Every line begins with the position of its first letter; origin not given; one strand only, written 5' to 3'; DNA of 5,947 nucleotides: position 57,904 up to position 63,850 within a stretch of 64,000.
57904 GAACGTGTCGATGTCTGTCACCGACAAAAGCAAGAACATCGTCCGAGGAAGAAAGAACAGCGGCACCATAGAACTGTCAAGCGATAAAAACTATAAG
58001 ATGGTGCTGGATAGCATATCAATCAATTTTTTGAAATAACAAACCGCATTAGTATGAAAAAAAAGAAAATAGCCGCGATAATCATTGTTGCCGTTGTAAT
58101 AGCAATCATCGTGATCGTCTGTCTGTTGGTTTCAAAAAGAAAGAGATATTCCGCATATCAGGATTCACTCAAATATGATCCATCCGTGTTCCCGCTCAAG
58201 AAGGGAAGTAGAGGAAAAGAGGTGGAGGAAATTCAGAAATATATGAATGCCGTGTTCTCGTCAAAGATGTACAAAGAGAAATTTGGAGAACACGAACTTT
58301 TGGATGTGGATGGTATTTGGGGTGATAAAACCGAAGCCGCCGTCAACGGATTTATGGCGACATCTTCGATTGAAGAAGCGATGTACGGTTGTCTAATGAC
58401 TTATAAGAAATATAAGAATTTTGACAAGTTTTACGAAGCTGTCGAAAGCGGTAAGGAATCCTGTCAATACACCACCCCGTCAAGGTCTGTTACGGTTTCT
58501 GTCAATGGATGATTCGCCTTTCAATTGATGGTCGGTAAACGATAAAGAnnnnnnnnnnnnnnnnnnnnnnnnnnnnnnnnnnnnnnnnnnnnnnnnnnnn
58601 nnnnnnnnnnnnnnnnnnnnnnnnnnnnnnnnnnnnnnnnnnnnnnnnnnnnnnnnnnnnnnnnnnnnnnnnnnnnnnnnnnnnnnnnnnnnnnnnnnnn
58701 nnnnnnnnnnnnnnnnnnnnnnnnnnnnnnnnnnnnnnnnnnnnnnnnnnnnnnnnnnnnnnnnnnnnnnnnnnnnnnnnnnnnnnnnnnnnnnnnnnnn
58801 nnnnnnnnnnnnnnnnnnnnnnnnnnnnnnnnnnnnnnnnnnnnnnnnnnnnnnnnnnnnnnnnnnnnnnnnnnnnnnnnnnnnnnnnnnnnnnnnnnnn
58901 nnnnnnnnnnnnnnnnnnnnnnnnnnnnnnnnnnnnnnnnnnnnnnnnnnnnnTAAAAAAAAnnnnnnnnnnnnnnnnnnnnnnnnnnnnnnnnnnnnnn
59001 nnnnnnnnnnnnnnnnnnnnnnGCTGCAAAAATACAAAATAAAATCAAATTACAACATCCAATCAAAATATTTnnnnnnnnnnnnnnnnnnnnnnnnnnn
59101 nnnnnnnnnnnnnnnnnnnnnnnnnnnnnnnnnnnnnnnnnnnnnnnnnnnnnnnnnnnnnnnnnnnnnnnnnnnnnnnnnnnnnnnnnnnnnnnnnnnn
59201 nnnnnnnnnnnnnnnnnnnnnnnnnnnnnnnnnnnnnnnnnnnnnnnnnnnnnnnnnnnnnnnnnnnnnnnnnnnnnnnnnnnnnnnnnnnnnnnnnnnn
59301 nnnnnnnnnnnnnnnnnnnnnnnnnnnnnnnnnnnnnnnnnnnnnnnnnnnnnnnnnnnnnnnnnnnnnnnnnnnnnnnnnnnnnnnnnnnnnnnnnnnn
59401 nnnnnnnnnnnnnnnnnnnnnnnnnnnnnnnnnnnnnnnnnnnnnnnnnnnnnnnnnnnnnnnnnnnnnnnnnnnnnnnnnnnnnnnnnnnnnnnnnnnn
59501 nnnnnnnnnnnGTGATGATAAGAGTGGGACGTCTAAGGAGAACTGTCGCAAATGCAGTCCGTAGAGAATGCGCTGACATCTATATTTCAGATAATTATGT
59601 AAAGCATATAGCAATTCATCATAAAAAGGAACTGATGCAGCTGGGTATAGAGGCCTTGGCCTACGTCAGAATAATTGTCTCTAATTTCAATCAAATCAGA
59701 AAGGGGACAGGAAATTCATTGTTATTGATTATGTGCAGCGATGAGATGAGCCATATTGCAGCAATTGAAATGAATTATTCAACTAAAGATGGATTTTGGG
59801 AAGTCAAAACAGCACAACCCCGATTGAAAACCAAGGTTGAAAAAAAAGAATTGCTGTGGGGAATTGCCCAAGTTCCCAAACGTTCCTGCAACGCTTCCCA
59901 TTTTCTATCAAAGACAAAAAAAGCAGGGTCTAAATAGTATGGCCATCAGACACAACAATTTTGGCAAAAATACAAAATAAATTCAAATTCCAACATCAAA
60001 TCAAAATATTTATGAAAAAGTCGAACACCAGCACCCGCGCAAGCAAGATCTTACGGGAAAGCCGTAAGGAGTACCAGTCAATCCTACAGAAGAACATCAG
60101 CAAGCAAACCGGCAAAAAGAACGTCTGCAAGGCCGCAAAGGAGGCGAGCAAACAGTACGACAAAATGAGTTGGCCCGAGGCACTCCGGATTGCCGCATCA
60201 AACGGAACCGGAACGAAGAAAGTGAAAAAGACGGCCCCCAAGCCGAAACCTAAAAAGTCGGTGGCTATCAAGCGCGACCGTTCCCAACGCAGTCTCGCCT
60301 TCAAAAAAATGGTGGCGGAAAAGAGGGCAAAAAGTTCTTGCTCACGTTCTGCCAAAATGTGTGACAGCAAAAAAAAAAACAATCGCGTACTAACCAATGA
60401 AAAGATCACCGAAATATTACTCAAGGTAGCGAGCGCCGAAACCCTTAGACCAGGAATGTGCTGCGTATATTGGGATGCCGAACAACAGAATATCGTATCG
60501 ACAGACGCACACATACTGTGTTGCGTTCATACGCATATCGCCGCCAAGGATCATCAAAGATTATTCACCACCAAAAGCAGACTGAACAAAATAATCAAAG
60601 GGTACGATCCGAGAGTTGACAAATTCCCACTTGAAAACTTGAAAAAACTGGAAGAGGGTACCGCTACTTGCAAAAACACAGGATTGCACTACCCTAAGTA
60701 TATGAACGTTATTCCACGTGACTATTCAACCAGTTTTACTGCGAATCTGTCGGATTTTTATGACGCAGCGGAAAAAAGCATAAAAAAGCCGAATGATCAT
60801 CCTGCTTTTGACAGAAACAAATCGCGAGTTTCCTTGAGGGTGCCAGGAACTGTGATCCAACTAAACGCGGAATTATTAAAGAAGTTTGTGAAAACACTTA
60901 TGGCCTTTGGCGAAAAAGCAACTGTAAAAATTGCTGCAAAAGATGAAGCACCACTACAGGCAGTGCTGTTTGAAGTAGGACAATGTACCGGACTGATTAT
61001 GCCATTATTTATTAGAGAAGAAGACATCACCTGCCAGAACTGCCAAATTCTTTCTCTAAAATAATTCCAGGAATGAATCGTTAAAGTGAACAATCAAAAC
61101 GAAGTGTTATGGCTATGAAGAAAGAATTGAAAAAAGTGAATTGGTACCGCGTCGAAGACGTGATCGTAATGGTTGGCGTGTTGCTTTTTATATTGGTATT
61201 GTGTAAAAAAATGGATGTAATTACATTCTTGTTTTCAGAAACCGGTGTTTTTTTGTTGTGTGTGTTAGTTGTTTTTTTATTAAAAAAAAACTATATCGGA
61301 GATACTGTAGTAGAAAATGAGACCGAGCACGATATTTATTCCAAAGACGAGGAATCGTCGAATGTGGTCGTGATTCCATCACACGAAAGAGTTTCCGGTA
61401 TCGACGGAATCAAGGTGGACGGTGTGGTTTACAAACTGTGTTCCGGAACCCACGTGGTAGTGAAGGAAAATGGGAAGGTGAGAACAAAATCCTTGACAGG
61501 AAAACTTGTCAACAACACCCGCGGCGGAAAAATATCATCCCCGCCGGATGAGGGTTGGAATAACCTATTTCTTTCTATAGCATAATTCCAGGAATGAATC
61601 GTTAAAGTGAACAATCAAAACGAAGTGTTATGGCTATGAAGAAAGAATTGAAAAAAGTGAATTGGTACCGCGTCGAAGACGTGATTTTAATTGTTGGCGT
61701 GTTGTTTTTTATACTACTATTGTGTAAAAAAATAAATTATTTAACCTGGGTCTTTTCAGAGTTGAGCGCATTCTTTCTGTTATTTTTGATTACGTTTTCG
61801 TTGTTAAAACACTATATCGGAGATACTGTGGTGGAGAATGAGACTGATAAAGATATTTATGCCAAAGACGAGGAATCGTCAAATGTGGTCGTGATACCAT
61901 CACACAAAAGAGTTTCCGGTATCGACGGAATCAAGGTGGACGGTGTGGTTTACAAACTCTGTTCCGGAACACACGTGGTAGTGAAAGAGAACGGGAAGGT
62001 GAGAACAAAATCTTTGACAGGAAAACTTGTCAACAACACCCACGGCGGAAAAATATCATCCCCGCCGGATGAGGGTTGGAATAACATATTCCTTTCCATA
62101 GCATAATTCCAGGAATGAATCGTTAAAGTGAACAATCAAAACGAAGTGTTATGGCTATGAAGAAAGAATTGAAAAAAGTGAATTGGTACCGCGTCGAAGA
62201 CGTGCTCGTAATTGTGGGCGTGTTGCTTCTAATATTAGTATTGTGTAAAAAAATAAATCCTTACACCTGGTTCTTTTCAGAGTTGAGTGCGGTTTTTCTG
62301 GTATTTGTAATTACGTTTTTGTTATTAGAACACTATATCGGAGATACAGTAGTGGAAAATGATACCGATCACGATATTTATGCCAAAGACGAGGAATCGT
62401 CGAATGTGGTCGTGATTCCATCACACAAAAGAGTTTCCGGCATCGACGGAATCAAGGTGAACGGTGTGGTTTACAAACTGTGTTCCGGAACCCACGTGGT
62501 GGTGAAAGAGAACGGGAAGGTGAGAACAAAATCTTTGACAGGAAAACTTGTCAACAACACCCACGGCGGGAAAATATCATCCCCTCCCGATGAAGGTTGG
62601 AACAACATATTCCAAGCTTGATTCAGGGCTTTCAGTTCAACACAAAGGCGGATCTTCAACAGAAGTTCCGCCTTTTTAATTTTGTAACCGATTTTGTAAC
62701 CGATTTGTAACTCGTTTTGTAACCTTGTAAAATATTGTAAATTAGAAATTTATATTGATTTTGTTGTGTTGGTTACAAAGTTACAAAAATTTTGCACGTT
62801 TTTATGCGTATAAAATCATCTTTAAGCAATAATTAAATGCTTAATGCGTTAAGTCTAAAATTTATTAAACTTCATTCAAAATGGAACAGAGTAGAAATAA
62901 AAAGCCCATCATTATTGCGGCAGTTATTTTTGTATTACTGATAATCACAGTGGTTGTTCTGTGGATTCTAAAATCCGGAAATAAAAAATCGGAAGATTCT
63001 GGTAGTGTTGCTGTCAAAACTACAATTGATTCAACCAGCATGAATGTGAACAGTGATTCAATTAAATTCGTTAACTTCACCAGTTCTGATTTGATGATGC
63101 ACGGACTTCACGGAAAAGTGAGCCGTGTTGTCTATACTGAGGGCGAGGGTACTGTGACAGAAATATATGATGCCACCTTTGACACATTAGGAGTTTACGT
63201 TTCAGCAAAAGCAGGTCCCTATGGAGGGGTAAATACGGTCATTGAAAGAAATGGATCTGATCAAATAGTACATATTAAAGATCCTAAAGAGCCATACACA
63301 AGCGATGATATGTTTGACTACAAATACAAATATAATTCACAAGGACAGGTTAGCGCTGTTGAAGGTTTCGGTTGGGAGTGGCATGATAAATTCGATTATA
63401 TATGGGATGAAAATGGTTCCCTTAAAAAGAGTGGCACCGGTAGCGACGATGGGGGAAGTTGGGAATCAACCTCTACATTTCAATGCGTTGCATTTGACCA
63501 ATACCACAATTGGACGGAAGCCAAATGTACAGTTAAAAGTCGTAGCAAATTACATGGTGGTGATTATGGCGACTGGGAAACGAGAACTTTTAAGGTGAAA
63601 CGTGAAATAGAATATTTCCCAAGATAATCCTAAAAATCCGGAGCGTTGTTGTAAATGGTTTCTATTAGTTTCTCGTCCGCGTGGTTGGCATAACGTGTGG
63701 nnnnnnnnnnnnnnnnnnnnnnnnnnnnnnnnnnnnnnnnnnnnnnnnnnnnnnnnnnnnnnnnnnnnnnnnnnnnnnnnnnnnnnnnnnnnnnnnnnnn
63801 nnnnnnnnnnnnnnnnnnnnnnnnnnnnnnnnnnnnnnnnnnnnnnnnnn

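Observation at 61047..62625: Three tandem 521-bp gene copies with near-identical leaders and C-terminal domains but strongly diverged transmembrane hairpins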

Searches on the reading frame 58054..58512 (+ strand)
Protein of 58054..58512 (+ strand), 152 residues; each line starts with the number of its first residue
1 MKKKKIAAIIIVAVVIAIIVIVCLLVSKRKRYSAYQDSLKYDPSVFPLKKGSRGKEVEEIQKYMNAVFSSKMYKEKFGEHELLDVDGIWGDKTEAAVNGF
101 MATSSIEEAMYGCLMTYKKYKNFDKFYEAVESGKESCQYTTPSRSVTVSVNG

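Call 8: search_protein_families(library=pfam, proteins=[window:58054-58512:+], max_evalue=0.1)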
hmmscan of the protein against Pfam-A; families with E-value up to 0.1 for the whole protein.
window:58054-58512:+ (152 aa): 3 families
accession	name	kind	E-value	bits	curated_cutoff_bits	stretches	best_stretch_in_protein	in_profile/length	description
PF01471.23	PG_binding_1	-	0.017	15.7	23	1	53-100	1-37/57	Putative peptidoglycan binding domain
PF02937.20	COX6C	-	0.018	15.6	22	0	3-37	12-47/70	Cytochrome c oxidase subunit VIc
PF25630.1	Phycodna_minor_capsid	-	0.094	13.5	27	0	4-36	2-35/96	Phycodnaviridae minor capsid protein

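Call 9: search_protein_families(library=phrogs, proteins=[window:58054-58512:+], max_evalue=0.1)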
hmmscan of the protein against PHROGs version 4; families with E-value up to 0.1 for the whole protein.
window:58054-58512:+ (152 aa): 8 families
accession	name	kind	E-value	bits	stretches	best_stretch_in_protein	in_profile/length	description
phrog_2649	-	lysis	2.1e-06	28.8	1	43-106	170-221/261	endolysin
phrog_1224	-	head and packaging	9.6e-05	22.8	1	48-107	4-51/438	endolysin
phrog_1512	-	lysis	0.00016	22.8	1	45-110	174-233/314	endolysin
phrog_1493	-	lysis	0.00024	21.4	1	43-100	236-285/394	endolysin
phrog_1383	-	head and packaging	0.00088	19.9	1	2-79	2-75/187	virion structural protein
phrog_17214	-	lysis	0.016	15.8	1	34-100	225-289/322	endolysin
phrog_102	-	lysis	0.032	14.7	1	47-99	10-54/369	endolysin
phrog_386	-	unknown function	0.075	14.3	0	10-35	3-30/64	-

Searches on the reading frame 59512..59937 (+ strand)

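Call 8: search_protein_families(library=pfam, proteins=[window:59512-59937:+], max_evalue=0.1)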
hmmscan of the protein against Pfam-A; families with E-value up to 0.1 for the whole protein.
window:59512-59937:+ (141 aa): 2 families
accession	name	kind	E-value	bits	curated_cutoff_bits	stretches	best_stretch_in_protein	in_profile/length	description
PF18812.6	PBECR3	-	0.0012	19.1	30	1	9-90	7-94/115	phage-Barnase-EndoU-ColicinE5/D-RelE like nuclease3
PF09104.16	BRCA-2_OB3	-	0.015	15.4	24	1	22-81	39-98/139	BRCA2, oligonucleotide/oligosaccharide-binding, domain 3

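Call 9: search_protein_families(library=phrogs, proteins=[window:59512-59937:+], max_evalue=0.1)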
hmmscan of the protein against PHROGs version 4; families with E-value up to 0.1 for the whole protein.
window:59512-59937:+ (141 aa): 1 family
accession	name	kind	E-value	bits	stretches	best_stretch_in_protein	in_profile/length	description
phrog_34072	-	unknown function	0.073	13.5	1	89-135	162-209/295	-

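Call 79: search_protein_families(library=padloc, proteins=[window:59512-59937:+], max_evalue=0.05)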
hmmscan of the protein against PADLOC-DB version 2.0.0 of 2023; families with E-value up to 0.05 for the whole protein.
window:59512-59937:+ (141 aa): 0 families

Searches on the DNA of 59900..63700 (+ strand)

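Call 59: search_dna_similar(query=window:59900-63700:+, collection=phages, mode=distant)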
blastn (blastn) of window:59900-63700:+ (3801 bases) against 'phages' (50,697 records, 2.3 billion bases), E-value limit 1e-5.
No match.

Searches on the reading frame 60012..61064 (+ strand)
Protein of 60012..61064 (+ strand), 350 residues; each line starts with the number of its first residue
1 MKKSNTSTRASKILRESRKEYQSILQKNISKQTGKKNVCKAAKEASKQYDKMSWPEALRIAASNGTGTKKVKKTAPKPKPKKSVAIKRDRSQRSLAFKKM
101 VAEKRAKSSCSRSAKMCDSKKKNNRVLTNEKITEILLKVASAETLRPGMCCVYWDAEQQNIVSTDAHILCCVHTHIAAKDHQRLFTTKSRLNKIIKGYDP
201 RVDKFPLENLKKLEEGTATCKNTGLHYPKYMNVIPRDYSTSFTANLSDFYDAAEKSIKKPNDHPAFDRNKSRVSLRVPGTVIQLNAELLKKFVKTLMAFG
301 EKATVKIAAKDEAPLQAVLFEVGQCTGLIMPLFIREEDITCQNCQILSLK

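Call 8: search_protein_families(library=pfam, proteins=[window:60012-61064:+], max_evalue=0.1)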
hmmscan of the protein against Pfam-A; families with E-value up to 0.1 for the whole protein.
window:60012-61064:+ (350 aa): 0 families

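Call 9: search_protein_families(library=phrogs, proteins=[window:60012-61064:+], max_evalue=0.1)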
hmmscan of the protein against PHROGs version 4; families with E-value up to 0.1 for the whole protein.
window:60012-61064:+ (350 aa): 3 families
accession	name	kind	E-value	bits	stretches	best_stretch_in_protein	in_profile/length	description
phrog_3007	-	DNA, RNA and nucleotide metabolism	2.8e-08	34.7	2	146-239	23-122/190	RusA-like Holliday junction resolvase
phrog_947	-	DNA, RNA and nucleotide metabolism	1.6e-05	25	1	137-254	143-266/368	DNA polymerase processivity factor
phrog_6615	-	DNA, RNA and nucleotide metabolism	0.00016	22.4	1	126-331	3-210/214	DNA polymerase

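Call 52: search_protein_families(library=ncbifam, proteins=[window:60012-61064:+], max_evalue=0.01)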
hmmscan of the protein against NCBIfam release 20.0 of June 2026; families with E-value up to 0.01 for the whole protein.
window:60012-61064:+ (350 aa): 1 family
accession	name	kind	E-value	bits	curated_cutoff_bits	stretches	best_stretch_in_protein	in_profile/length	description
TIGR00663.1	dnan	equivalog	0.00036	19.6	137.65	1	131-252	137-266/367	DNA polymerase III subunit beta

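Call 79: search_protein_families(library=padloc, proteins=[window:60012-61064:+], max_evalue=0.05)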
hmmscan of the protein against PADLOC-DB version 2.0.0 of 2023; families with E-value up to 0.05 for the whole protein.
window:60012-61064:+ (350 aa): 0 families
